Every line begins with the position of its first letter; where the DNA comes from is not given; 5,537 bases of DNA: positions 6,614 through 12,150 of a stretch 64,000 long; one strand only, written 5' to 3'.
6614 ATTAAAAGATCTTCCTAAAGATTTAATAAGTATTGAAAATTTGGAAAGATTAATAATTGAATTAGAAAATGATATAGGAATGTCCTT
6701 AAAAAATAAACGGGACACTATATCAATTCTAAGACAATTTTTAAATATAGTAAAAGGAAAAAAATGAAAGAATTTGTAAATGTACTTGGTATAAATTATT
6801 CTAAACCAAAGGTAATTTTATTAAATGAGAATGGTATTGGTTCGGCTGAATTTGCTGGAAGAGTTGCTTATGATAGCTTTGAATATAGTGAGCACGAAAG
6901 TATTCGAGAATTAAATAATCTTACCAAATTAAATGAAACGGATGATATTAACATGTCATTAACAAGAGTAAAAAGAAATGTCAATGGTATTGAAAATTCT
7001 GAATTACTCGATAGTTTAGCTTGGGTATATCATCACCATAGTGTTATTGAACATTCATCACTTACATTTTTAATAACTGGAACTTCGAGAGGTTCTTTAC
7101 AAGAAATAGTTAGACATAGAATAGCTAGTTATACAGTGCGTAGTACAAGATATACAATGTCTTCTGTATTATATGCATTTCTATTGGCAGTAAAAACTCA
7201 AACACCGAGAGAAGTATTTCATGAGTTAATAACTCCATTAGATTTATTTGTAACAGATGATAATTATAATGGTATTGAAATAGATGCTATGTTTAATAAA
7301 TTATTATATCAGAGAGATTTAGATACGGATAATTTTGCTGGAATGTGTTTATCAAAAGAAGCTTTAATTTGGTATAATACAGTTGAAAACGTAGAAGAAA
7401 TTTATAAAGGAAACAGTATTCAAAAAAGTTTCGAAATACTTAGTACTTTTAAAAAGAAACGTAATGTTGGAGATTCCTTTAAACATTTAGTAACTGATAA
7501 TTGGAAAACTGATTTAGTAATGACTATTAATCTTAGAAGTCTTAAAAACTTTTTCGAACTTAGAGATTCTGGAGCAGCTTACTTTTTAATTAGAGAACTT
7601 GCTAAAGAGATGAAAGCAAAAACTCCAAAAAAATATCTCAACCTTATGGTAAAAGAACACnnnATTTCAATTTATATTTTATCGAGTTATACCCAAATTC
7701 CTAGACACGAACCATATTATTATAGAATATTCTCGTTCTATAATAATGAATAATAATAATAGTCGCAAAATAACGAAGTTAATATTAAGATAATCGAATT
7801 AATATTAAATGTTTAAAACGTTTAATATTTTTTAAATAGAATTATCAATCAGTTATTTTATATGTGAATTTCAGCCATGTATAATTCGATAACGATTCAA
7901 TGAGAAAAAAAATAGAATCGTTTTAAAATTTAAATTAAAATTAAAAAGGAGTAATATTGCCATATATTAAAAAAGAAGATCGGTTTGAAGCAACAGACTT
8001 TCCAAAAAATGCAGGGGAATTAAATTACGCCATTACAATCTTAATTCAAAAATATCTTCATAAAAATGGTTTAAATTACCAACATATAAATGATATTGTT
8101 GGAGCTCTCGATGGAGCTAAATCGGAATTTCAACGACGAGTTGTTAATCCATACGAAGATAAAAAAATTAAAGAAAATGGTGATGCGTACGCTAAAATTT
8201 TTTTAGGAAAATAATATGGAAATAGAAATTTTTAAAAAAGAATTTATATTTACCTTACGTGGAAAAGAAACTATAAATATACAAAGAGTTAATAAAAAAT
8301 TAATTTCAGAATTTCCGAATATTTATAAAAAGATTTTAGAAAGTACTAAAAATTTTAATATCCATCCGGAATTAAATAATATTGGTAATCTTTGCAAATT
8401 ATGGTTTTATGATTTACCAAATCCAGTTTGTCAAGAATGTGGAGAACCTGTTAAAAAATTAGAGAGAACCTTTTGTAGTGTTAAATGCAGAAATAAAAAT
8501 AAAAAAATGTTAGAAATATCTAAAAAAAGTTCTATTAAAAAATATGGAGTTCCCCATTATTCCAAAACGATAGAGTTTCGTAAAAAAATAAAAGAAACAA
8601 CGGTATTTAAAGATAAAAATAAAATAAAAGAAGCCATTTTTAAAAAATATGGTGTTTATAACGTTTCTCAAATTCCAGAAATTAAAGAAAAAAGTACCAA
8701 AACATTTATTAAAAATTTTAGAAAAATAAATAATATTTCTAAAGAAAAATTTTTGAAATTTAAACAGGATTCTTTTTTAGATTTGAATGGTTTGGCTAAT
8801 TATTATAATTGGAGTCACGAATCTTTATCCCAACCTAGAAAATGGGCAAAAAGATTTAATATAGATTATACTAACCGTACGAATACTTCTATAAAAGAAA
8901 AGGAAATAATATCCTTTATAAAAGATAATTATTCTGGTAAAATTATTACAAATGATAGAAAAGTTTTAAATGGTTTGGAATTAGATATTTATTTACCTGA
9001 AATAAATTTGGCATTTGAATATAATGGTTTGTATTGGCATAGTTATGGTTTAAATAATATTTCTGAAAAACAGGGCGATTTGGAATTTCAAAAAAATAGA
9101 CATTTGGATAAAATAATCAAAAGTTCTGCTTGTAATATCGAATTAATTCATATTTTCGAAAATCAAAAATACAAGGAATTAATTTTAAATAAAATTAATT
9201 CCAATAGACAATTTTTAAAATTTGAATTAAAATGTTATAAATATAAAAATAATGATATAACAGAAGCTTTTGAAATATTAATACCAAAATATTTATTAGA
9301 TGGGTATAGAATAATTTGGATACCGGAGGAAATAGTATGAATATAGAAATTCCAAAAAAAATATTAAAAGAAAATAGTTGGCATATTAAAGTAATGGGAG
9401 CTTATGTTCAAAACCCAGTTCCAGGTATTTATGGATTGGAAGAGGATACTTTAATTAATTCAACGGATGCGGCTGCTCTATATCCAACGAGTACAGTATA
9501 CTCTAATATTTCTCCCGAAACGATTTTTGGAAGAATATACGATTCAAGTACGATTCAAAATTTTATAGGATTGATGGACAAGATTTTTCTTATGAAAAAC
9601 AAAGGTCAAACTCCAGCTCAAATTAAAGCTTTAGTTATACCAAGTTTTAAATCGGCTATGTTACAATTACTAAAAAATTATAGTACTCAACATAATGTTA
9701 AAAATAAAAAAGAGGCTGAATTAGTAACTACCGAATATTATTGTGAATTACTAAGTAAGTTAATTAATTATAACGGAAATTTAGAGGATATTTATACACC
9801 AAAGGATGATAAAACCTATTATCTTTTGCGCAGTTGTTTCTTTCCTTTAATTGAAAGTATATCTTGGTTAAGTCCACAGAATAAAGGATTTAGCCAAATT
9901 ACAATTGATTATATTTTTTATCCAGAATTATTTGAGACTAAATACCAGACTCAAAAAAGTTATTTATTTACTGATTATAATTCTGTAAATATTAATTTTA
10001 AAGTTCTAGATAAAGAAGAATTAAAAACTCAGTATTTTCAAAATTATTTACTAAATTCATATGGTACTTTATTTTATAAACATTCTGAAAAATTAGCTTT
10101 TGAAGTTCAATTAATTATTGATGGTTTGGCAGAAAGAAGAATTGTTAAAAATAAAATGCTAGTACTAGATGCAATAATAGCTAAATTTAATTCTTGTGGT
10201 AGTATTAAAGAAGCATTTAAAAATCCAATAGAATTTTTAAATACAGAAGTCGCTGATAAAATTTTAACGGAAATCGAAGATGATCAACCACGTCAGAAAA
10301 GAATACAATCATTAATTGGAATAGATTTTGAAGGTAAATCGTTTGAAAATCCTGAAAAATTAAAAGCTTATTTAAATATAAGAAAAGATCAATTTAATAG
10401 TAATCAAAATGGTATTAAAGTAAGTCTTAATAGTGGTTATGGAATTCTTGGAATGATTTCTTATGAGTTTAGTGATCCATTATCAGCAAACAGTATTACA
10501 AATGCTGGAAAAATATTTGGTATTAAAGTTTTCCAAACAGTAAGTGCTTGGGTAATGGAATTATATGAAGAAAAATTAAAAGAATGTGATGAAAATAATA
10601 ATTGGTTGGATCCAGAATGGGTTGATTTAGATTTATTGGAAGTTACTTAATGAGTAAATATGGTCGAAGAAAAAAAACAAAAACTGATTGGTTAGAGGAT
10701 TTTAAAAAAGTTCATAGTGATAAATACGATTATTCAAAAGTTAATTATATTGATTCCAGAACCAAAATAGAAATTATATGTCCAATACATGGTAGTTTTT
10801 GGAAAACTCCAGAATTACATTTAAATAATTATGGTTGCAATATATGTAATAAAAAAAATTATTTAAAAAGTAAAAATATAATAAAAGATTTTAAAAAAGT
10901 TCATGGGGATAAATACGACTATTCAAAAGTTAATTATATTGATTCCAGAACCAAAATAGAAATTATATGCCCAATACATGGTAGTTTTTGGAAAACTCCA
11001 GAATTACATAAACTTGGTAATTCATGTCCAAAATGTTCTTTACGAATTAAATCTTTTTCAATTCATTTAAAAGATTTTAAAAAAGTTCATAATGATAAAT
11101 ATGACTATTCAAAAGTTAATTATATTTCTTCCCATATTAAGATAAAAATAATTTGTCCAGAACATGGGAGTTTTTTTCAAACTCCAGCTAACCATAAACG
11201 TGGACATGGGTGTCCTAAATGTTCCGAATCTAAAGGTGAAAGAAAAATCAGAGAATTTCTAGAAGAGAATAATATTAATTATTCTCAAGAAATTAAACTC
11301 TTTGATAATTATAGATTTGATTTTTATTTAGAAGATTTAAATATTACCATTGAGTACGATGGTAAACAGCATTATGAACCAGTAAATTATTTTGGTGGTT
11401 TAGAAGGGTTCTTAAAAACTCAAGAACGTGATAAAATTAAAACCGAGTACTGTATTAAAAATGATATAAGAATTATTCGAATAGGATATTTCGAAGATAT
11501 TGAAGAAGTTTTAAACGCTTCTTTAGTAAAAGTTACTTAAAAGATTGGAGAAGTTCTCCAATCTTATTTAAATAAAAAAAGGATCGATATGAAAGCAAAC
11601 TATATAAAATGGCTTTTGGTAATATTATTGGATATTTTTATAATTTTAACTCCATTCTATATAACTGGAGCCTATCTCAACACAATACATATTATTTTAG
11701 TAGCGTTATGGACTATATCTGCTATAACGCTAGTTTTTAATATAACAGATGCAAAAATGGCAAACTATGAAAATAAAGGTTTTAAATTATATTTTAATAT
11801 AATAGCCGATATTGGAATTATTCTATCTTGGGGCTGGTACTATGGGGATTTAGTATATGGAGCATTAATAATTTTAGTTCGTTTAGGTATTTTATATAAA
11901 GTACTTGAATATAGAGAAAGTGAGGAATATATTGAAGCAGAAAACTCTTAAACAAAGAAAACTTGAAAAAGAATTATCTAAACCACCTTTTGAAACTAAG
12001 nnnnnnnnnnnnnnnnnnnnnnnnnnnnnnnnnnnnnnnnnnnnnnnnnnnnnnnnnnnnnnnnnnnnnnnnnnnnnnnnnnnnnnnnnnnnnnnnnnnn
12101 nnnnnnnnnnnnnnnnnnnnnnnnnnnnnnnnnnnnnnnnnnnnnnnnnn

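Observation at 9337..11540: Family-B DNA polymerase fragment (motifs A and B only) between two homing endonuclease genes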

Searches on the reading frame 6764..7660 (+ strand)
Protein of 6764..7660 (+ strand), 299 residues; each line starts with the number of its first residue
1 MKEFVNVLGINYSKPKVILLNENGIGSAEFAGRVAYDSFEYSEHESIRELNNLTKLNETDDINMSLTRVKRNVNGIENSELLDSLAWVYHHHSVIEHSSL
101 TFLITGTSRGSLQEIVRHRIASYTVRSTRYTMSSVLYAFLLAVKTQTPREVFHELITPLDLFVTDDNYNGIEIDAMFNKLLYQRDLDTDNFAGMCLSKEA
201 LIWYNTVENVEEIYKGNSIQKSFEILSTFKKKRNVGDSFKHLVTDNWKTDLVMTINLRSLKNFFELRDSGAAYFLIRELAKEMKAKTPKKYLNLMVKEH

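Call 4: search_protein_families(library=pfam, proteins=[window:6764-7660:+], max_evalue=0.01)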
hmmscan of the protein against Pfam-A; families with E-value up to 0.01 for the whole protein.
window:6764-7660:+ (299 aa): 1 family
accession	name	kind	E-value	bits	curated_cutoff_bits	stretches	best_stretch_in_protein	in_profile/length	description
PF02511.20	Thy1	-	8.8e-30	104.3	24.8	1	26-286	11-184/191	Thymidylate synthase complementing protein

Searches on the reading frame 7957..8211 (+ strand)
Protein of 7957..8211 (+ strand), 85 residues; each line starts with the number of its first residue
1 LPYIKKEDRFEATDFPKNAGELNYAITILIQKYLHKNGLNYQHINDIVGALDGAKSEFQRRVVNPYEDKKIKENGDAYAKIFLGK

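Call 4: search_protein_families(library=pfam, proteins=[window:7957-8211:+], max_evalue=0.01)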
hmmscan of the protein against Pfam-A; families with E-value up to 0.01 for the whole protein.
window:7957-8211:+ (85 aa): 1 family
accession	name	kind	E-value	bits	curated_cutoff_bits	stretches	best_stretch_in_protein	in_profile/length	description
PF21840.1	DUF6899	-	1.2e-23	83.9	27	1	1-76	1-84/85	Domain of unknown function (DUF6899)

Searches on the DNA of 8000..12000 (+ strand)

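Call 7: search_dna_similar(query=window:8000-12000:+, collection=phages, mode=near, max_rows=25)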
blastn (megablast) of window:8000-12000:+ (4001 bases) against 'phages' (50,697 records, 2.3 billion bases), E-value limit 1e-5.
No match.

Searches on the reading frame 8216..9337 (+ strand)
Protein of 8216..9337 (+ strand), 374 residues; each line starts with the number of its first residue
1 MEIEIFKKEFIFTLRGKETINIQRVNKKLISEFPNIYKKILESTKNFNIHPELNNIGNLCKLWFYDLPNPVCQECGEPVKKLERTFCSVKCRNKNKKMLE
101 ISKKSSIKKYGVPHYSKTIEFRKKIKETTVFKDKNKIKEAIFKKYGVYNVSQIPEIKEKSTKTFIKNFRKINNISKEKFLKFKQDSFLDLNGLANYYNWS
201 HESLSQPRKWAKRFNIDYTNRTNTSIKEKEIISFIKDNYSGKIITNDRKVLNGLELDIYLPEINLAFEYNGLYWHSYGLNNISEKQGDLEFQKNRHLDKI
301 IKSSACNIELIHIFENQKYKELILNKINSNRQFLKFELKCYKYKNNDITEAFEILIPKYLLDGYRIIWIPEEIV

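Call 4: search_protein_families(library=pfam, proteins=[window:8216-9337:+], max_evalue=0.01)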
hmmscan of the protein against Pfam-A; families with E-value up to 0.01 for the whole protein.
window:8216-9337:+ (374 aa): 1 family
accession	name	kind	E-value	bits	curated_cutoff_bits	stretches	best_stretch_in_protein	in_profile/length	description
PF24308.1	DUF7487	-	1.5e-07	32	27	2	135-225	24-114/220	Family of unknown function (DUF7487)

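Call 26: search_protein_families(library=phrogs, proteins=[window:8216-9337:+], max_evalue=0.001)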
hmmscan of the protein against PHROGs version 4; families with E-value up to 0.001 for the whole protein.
window:8216-9337:+ (374 aa): 3 families
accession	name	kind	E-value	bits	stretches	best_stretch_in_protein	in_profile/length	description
phrog_3339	-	DNA, RNA and nucleotide metabolism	7.8e-40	138.4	1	24-328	24-353/536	homing endonuclease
phrog_559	-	DNA, RNA and nucleotide metabolism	1.3e-11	45.1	1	80-334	164-415/607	HNH endonuclease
phrog_1271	-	DNA, RNA and nucleotide metabolism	0.00017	22.1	1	59-106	171-207/361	HNH endonuclease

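Call 27: search_protein_families(library=pfam, proteins=[window:8216-9337:+], max_evalue=10)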
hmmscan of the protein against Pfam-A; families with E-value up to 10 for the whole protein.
window:8216-9337:+ (374 aa): 2 families
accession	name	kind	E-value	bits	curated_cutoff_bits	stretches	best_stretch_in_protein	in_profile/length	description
PF24308.1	DUF7487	-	1.5e-07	32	27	2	135-225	24-114/220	Family of unknown function (DUF7487)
PF09889.16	DUF2116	-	0.47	10.9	26.8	1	72-96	6-29/59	Probable treble clef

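Call 80: search_protein_families(library=ncbifam, proteins=[window:8216-9337:+], max_evalue=0.01)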
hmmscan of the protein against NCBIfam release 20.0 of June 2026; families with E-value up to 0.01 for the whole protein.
window:8216-9337:+ (374 aa): 1 family
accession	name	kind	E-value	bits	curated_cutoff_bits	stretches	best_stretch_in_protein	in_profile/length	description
NF002362.0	PRK01343.1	equivalog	0.0029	17.3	79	1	69-93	18-42/66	DNA gyrase inhibitor YacG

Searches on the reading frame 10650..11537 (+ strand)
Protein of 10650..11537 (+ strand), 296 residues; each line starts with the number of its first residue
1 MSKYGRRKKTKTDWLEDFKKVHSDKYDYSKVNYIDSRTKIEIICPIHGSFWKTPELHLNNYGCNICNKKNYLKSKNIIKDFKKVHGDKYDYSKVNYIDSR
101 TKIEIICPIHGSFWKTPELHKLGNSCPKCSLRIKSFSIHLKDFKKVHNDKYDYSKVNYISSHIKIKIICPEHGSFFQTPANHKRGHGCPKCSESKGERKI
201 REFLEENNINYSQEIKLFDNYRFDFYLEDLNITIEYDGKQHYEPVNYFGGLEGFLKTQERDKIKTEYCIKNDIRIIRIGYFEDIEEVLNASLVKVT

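Call 4: search_protein_families(library=pfam, proteins=[window:10650-11537:+], max_evalue=0.01)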
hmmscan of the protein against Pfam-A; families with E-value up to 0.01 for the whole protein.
window:10650-11537:+ (296 aa): 3 families
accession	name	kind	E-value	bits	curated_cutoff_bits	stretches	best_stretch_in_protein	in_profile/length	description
PF14311.12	DUF4379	-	1.1e-08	35.6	24.5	1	141-193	3-55/56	Probable Treble clef zinc finger domain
PF11919.13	PSME4_C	-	0.00013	22.2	22.5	0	8-32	44-68/88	Proteasome activator complex subunit 4-like, C-terminal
PF21817.3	CapR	-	0.0082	16.7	24.2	0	32-54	23-46/67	CapR homology domain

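Call 26: search_protein_families(library=phrogs, proteins=[window:10650-11537:+], max_evalue=0.001)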
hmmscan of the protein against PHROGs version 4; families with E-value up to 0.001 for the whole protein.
window:10650-11537:+ (296 aa): 11 families
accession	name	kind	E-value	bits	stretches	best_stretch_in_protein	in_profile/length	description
phrog_559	-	DNA, RNA and nucleotide metabolism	1.8e-71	242.7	1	5-287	119-404/607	HNH endonuclease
phrog_681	-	DNA, RNA and nucleotide metabolism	1.2e-44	153.9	1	7-209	236-447/576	endonuclease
phrog_4605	-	unknown function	3.6e-33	115.6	3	144-198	57-112/151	-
phrog_4538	-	unknown function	1.3e-25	91.2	1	142-279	176-316/447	-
phrog_9084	-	DNA, RNA and nucleotide metabolism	1.3e-24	88.3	1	181-282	48-154/187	homing endonuclease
phrog_7140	-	DNA, RNA and nucleotide metabolism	1.1e-18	68.2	1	189-288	118-222/423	intron encoded nuclease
phrog_19778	-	unknown function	2.6e-15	57.4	1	197-286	260-349/362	-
phrog_27771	-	unknown function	9.3e-13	48.7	1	198-291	443-536/549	-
phrog_34504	-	unknown function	4.4e-09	36.9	1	219-287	305-373/386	-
phrog_9902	-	unknown function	1.5e-07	32.1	1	159-278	42-150/210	-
phrog_503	-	unknown function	7.2e-05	23.5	1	190-239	28-79/144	-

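Call 27: search_protein_families(library=pfam, proteins=[window:10650-11537:+], max_evalue=10)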
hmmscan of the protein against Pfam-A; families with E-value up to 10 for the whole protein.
window:10650-11537:+ (296 aa): 14 families
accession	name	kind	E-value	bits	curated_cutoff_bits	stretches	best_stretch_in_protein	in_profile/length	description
PF14311.12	DUF4379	-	1.1e-08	35.6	24.5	2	141-193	3-55/56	Probable Treble clef zinc finger domain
PF11919.13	PSME4_C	-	0.00013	22.2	22.5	2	8-32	44-68/88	Proteasome activator complex subunit 4-like, C-terminal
PF21817.3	CapR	-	0.0082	16.7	24.2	1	32-54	23-46/67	CapR homology domain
PF04480.18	DUF559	-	0.026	14.8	20.6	1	215-247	38-70/109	Protein of unknown function (DUF559)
PF14370.11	Topo_C_assoc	-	0.027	14.8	25.1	0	29-38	25-34/70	C-terminal topoisomerase domain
PF13192.12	Thioredoxin_3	-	0.033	14.7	24.8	1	185-213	7-33/76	Thioredoxin domain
PF05265.19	DUF723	-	0.035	14.5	20.9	1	166-192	32-60/60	Protein of unknown function (DUF723)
PF07566.17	DUF1543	-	0.041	14.2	22.9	1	10-35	23-46/52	Domain of Unknown Function (DUF1543)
PF10881.14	DUF2726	-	0.067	13.4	24.7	1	216-278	52-108/126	Protein of unknown function (DUF2726)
PF18414.7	zf_C2H2_10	-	0.16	12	25.6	1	186-193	3-10/26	C2H2 type zinc-finger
PF23545.1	Zn_ribbon_HMPTM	-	0.24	11.4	27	0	169-175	33-39/45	HMPTM N-terminal zinc ribbon domain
PF17144.9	Ribosomal_L5e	-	0.26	11.8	27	1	3-49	6-54/163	Ribosomal large subunit proteins 60S L5, and 50S L18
PF19134.6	DUF5817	-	0.97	9.9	31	1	186-213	22-49/57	Domain of unknown function (DUF5817)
PF15777.11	Anti-TRAP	-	8.4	6.9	32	0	177-193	22-38/59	Tryptophan RNA-binding attenuator protein inhibitory protein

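Call 79: search_solved_structures(query=window:10650-11537:+, max_evalue=1)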
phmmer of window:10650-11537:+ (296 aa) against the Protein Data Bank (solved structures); distinct sequences matched with E-value up to 1: 12.
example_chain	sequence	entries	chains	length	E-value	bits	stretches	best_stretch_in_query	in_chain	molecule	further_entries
1hvc_A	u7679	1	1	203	0.039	16.7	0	219-279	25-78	HIV-1 PROTEASE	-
3kt5_A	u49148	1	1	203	0.081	15.6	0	244-279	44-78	Protease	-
4qlh_A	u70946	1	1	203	0.085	15.6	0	244-279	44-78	Protease, linker, Protease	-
1g6l_A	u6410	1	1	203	0.095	15.4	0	244-279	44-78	HIV-1 PROTEASE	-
1lv1_A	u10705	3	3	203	0.095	15.4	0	244-279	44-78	HIV-1 protease | POL PROTEIN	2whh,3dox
3kt2_A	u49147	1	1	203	0.097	15.4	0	244-279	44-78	Protease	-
4q5m_A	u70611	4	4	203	0.14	14.9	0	246-279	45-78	Protease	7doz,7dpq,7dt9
3lzu_B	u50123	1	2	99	0.16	14.7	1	217-279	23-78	HIV-1 protease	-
3lzs_A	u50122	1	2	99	0.17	14.6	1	217-279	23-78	HIV-1 protease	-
3u71_A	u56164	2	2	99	0.45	13.2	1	218-279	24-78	HIV-1 Protease | Truncated pol polyprotein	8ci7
3d3t_A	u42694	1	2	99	0.47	13.1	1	224-279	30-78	HIV-1 protease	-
3ixo_A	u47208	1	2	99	0.49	13.1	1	219-279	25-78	HIV-1 protease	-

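Call 80: search_protein_families(library=ncbifam, proteins=[window:10650-11537:+], max_evalue=0.01)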
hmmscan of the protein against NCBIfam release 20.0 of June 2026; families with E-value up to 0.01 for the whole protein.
window:10650-11537:+ (296 aa): 0 families
